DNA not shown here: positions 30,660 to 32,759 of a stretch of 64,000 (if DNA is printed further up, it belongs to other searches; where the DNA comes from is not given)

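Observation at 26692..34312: Candidate envelope-spanning sensing system: two orphan binding proteins, a TonB-dependent receptor and a two-kinase phosphorelay in one operon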

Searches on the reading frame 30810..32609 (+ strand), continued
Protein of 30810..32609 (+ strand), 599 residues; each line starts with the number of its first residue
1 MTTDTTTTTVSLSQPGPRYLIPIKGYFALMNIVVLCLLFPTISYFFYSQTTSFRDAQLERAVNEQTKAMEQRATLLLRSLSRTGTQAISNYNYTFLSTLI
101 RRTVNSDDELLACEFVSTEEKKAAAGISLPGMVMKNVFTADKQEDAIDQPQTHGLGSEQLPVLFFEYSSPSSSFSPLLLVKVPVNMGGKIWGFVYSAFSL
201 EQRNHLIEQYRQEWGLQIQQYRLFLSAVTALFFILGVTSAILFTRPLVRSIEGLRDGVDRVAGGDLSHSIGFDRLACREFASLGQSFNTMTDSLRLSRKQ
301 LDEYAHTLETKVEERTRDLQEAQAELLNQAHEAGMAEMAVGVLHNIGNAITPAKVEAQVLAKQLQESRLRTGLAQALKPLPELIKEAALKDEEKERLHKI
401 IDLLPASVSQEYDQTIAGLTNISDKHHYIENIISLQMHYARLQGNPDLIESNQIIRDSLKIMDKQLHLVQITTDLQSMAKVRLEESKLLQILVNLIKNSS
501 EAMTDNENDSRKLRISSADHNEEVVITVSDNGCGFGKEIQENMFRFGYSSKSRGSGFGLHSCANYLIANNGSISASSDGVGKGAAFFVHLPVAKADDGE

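Call 50: search_solved_structures(query=L026:8002-9711:+, max_evalue=1e-30)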
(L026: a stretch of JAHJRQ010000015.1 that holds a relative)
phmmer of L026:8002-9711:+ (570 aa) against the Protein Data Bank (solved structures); distinct sequences matched with E-value up to 1e-30: 120 (the best 60 are shown).
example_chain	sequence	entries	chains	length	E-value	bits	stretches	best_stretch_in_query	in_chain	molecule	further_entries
8x3x_A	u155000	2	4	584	9.9e-136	456.5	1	4-558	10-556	BbmA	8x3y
8xod_A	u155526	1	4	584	8.3e-135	453.5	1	4-558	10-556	BbmA-G484F complex with CBOA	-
8x3z_A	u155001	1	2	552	9.1e-97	327.9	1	1-564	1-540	CsmA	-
6lpi_A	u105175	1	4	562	8.4e-77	262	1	4-557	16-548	Acetolactate synthase isozyme 1 large subunit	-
1jsc_A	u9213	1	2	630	5.6e-70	239.5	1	6-554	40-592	ACETOHYDROXY-ACID SYNTHASE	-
6u9d_A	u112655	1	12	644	6e-70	239.4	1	6-554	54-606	Acetolactate synthase catalytic subunit, mitochondrial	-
1n0h_A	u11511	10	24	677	7.1e-70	239.1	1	6-554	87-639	Acetolactate synthase | Acetolactate synthase, mitochondrial | Acetolactate synthase catalytic subunit, mitochondrial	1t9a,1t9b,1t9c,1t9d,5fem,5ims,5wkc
7u25_A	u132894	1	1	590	1.9e-65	224.5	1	4-487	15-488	Acetolactate synthase, chloroplastic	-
3e9y_A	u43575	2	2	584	6.7e-65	222.7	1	4-488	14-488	Acetolactate synthase, chloroplastic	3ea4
6dek_A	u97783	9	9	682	1.1e-64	222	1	9-556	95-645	Acetolactate synthase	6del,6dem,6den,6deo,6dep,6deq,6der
7tzz_A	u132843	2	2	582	1.7e-64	221.4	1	4-488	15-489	Acetolactate synthase, chloroplastic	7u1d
6u9h_A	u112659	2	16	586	2.4e-64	220.9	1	4-488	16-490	Acetolactate synthase, chloroplastic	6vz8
1ybh_A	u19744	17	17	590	2.5e-64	220.8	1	4-488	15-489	Acetolactate synthase, chloroplast | Acetolactate synthase | Acetolactate synthase, chloroplastic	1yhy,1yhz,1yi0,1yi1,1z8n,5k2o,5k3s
8et5_A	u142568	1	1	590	2.5e-64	220.8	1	4-488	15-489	Acetolactate synthase, chloroplastic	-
7stq_A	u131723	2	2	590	3.4e-64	220.4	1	4-487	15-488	Acetolactate synthase, chloroplastic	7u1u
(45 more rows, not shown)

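Call 51: search_solved_structures(query=L026:4458-5279:+, max_evalue=0.01)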
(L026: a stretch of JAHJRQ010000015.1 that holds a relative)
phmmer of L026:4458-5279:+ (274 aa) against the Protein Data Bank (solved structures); distinct sequences matched with E-value up to 0.01: 12.
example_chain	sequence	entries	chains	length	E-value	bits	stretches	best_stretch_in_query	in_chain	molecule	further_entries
6hxp_A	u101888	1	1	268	2.4e-20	76.4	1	35-264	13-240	Citryl-CoA lyase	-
6qcl_A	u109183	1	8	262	8.7e-06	28.6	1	37-271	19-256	ATP-citrate lyase alpha-subunit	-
6nzy_A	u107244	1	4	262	8.8e-06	28.6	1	37-271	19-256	ATP-citrate lyase alpha-subunit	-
6hxn_A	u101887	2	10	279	1.1e-05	28.3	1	37-271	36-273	ATP-citrate lyase alpha-subunit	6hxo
3msu_A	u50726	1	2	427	4.4e-05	26.3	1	42-128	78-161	Citrate synthase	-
6hxj_B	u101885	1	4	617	8.1e-05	25.4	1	37-271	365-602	ATP-citrate lyase alpha-subunit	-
8qwb_A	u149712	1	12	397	0.00017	24.4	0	42-126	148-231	Citrate synthase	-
1vgp_A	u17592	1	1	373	0.00046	23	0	42-74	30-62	373aa long hypothetical citrate synthase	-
6abx_A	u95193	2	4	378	0.00047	23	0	42-72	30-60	Citrate synthase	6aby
4tvm_A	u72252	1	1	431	0.001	21.8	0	38-74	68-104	Citrate synthase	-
3o8j_A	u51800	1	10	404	0.0021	20.8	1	41-119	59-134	2-methylcitrate synthase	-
1iom_A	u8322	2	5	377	0.0053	19.5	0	42-73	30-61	CITRATE SYNTHASE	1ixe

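Call 55: search_protein_families(library=pfam, alignment_id=A1, max_evalue=0.01)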
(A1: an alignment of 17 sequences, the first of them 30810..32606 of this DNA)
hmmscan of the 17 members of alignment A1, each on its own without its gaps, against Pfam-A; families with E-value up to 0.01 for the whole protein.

A. member 1, window:30810-32606:+ (599 aa): 4 families
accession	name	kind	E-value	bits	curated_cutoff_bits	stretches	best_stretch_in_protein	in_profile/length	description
PF02518.31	HATPase_c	-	3.4e-16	60.1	26.4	1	485-593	3-110/111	Histidine kinase-, DNA gyrase B-, and HSP90-like ATPase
PF00672.30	HAMP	-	7.4e-08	33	25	1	242-295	1-52/53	HAMP domain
PF14501.12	HATPase_c_5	-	0.00027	21.2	22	1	485-575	3-88/102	GHKL domain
PF13589.12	HATPase_c_3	-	0.00069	20.1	25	1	491-586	6-82/137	Histidine kinase-, DNA gyrase B-, and HSP90-like ATPase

B. families by the number of members that match (of 17 scanned): 12 families
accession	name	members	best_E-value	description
PF02518.31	HATPase_c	17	2.2e-18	Histidine kinase-, DNA gyrase B-, and HSP90-like ATPase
PF00672.30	HAMP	16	2.6e-09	HAMP domain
PF17203.10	sCache_3_2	11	3.5e-12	Single cache domain 3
PF14501.12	HATPase_c_5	11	3.9e-06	GHKL domain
PF13589.12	HATPase_c_3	6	1e-05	Histidine kinase-, DNA gyrase B-, and HSP90-like ATPase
PF02743.24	dCache_1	2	0.0035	Cache domain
PF03954.19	Lectin_N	2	0.0055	Hepatic lectin, N-terminal domain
PF08810.16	KapB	1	0.00084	Kinase associated protein B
PF08614.16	ATG16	1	0.0019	Autophagy protein 16 (ATG16)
PF13581.12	HATPase_c_2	1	0.0053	Histidine kinase-like ATPase domain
PF18460.6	HetR_C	1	0.0065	Heterocyst differentiation regulator C-terminal Hood domain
PF21655.3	L544_NTransf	1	0.0068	L544, nucleotidyltransferase domain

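Call 61: find_homologous_proteins(query=L001:6411-7235:+, max_evalue=0.00001)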
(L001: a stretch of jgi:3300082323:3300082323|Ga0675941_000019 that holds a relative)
Query L001:6411-7235:+ (275 aa): 1146 proteins with E <= 0.00001 among 1956 candidates; the best 120 are listed.
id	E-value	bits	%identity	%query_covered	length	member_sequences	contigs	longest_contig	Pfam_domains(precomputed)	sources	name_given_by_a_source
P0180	8.3e-184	627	100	100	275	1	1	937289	PF00285.27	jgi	jgi:citrate synthase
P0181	2.8e-105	370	59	99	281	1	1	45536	-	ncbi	-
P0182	6.9e-104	365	59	100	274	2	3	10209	PF00285.27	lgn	-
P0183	6.8e-103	362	58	100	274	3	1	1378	PF00285.27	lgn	-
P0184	8.5e-103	362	57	99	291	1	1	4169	PF00285.27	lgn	-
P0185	8.5e-103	362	63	96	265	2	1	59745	PF00285.27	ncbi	-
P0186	1.4e-102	361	59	100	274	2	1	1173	PF00285.27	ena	-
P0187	2.4e-102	360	59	99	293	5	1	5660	PF00285.27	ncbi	-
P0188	2.5e-102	360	58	100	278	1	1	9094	PF00285.27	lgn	-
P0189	3.1e-102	360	56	100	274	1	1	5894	PF00285.27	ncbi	-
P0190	3.9e-102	359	58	100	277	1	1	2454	PF00285.27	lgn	-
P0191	5.5e-102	359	59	100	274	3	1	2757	PF00285.27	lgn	-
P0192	8.7e-102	358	58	100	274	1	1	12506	PF00285.27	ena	-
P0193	1.1e-101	358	57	100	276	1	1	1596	PF00285.27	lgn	-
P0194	1.2e-101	358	59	100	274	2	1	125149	PF00285.27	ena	-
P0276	9.9e-94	332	55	99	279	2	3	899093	PF00285.27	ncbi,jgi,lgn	ncbi:Citrate synthase [Candidatus Electrothrix aarhusensis]|jgi:citrate synthase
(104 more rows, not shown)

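Call 62: find_encoding_contigs(protein=P0276, flank=10000, max_places=1)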
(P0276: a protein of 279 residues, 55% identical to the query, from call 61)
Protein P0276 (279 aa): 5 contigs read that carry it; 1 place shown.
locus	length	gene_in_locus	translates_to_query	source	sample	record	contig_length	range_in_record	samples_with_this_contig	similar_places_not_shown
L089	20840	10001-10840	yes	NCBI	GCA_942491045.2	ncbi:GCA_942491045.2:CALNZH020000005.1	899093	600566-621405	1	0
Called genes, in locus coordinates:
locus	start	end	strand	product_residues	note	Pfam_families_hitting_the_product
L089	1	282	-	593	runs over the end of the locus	PF00656:Peptidase_C14, PF03781:FGE-sulfatase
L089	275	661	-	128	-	PF19953:EACC1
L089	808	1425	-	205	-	PF06940:DUF1287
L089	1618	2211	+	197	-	PF05685:Uma2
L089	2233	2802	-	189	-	PF05685:Uma2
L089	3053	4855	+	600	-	PF03796:DnaB_C, PF13481:AAA_25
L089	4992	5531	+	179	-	PF10063:DUF2301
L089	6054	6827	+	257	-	PF12974:Phosphonate-bd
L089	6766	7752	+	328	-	PF04392:ABC_sub_bind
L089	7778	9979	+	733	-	PF07715:Plug, PF00593:TonB_dep_Rec_b-barrel, PF14905:OMP_b-brl_3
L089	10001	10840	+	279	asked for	PF00285:Citrate_synt (weak)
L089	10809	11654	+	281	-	-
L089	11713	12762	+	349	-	PF08100:Dimerisation, PF00891:Methyltransf_2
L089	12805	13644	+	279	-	PF00106:adh_short, PF08659:KR (weak), PF13561:adh_short_C2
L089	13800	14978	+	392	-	-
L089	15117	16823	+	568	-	PF02776:TPP_enzyme_N, PF00205:TPP_enzyme_M, PF02775:TPP_enzyme_C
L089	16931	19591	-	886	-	PF00330:Aconitase, PF00694:Aconitase_C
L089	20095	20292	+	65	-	PF02597:ThiS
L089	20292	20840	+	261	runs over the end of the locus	PF00977:His_biosynth (faint), PF05690:ThiG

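Call 73: predict_structure(alignment_id=A1)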
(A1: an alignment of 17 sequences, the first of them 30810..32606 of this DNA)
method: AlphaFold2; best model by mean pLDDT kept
length: 599 residues; sequences in the alignment: 17
mean_pLDDT: 74.2   pTM: 0.37
mean pLDDT of the five models: 74.2, 73.9, 71.5, 68.8, 67.8
residues with pLDDT >= 90: 18; 70-90: 426; 50-70: 83; < 50: 72
segments of 3 or more residues with pLDDT < 50: 1-13, 148-157, 318-341, 440-444, 546-557, 596-599
pLDDT, mean of each block of 10 residues (from residue 1): 32 56 78 76 82 82 85 86 84 85 87 85 79 76 51 50 78 77 81 88 85 84 84 82 80 84 79 75 81 78 68 51 41 45 53 71 82 83 86 87 85 82 66 52 59 84 75 85 77 82 76 89 88 79 53 48 68 83 86 58
secondary structure, 60 per line:
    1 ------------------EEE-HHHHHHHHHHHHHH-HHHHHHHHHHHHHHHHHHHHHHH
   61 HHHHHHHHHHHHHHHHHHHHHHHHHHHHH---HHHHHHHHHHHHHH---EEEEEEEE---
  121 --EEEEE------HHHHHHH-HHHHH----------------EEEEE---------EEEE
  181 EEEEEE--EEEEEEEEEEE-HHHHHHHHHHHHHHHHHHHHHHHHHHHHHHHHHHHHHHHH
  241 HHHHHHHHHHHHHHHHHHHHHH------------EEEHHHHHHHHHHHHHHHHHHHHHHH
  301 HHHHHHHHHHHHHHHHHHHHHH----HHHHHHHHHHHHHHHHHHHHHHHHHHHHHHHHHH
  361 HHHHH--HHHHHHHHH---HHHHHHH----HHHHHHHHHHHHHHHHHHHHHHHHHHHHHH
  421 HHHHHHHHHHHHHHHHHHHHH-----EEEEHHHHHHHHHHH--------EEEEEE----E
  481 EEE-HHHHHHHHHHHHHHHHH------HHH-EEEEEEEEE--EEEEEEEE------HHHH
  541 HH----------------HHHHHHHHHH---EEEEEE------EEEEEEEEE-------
elements in order: E19-21 H23-36 H38-89 H93-106 E110-117 E123-127 H134-140 H142-146 E163-167 E177-186 E189-199 H201-262 E275-277 H278-322 H327-365 H368-376 H380-386 H391-441 E447-450 H451-461 E470-475 E480-483 H485-501 E512-520 E523-530 H537-542 H559-568 E572-577 E584-592

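Call 75: fold_search(model_id=the predicted structure, library=pdb)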
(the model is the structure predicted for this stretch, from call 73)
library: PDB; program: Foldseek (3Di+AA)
matches with E <= 10: 896; with E <= 0.001: 341
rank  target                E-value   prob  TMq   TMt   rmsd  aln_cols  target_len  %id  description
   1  9a5d_A                5.9e-20  1.00  0.26  0.25  31.8       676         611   16  Integrative model of WALK-YYCH by crosslinking MS and deep learning (released 2024-09-18)
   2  4gcz_A                3.5e-13  1.00  0.25  0.39  47.4       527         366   13  Structure of a blue-light photoreceptor (released 2013-06-19)
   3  9jfj_A                5.6e-13  1.00  0.29  0.67   9.5       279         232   19  Crystal structure of the cytoplasmic domain of ZraS in ADP-bound form (released 2025-03-26)
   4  6rh0_B                8.2e-13  1.00  0.25  0.60  13.7       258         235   19  Revisiting pH-gated conformational switch. Complex HK853-RR468 pH 5.5 (released 2020-02-19)
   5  9jfj_C                1.3e-12  1.00  0.30  0.70   7.5       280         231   18  Crystal structure of the cytoplasmic domain of ZraS in ADP-bound form (released 2025-03-26)
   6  9jfj_B                1.4e-12  1.00  0.23  0.57  16.4       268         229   19  Crystal structure of the cytoplasmic domain of ZraS in ADP-bound form (released 2025-03-26)
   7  8a6x_B                7.6e-12  1.00  0.24  0.38  50.9       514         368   15  Crystal structure of a chimeric LOV-Histidine kinase SB2F1 (asymmetrical variant, trigonal form with long c axis) (released 2024-01-10)
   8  4jas_A                8.0e-12  1.00  0.25  0.60  14.3       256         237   20  Structural basis of a rationally rewired protein-protein interface (HK853mutant A268V, A271G, T275M, V294T and D297E a (released 2013-09-04)
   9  5c93_B                1.2e-11  1.00  0.23  0.59  18.1       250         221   20  Histidine kinase with ATP (released 2016-07-27)
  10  6rgz_A                1.2e-11  1.00  0.25  0.59  16.8       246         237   20  Revisiting pH-gated conformational switch. Complex HK853-RR468 pH 6.5 (released 2020-02-19)
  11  6rh0_A                1.3e-11  1.00  0.25  0.60  16.2       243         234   19  Revisiting pH-gated conformational switch. Complex HK853-RR468 pH 5.5 (released 2020-02-19)
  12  6rh8_A                1.5e-11  1.00  0.24  0.56  16.5       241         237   19  Revisiting pH-gated conformational switch. Complex HK853 mutant H260A -RR468 mutant D53A pH 5.3 (released 2020-02-19)
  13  5uht_A                1.6e-11  1.00  0.25  0.60  13.7       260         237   18  Structure of the Thermotoga maritima HK853-BeF3-RR468 complex at pH 5.0 (released 2017-12-27)
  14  9jfj_D                1.6e-11  1.00  0.23  0.55  18.1       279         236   19  Crystal structure of the cytoplasmic domain of ZraS in ADP-bound form (released 2025-03-26)
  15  6rh7_B                1.9e-11  1.00  0.25  0.60  14.5       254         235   20  Revisiting pH-gated conformational switch. Complex HK853 mutant H260A -RR468 mutant D53A pH 7.5 (released 2020-02-19)
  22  8vc9_F                3.4e-11  1.00  0.25  0.38  28.8       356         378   16  Hybrid response regulator LvrB from Leptospira / phosphorylated REC form (released 2024-12-18)
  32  8vc9_C                9.1e-11  1.00  0.24  0.37  27.6       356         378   15  Hybrid response regulator LvrB from Leptospira / phosphorylated REC form (released 2024-12-18)
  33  8vc9_D                1.0e-10  1.00  0.25  0.38  28.9       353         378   15  Hybrid response regulator LvrB from Leptospira / phosphorylated REC form (released 2024-12-18)
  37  8vc9_A                1.4e-10  1.00  0.25  0.39  28.0       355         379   14  Hybrid response regulator LvrB from Leptospira / phosphorylated REC form (released 2024-12-18)
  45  8vc9_E                3.2e-10  1.00  0.25  0.38  28.6       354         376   16  Hybrid response regulator LvrB from Leptospira / phosphorylated REC form (released 2024-12-18)
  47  8vc9_B                3.9e-10  1.00  0.25  0.38  28.9       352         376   14  Hybrid response regulator LvrB from Leptospira / phosphorylated REC form (released 2024-12-18)
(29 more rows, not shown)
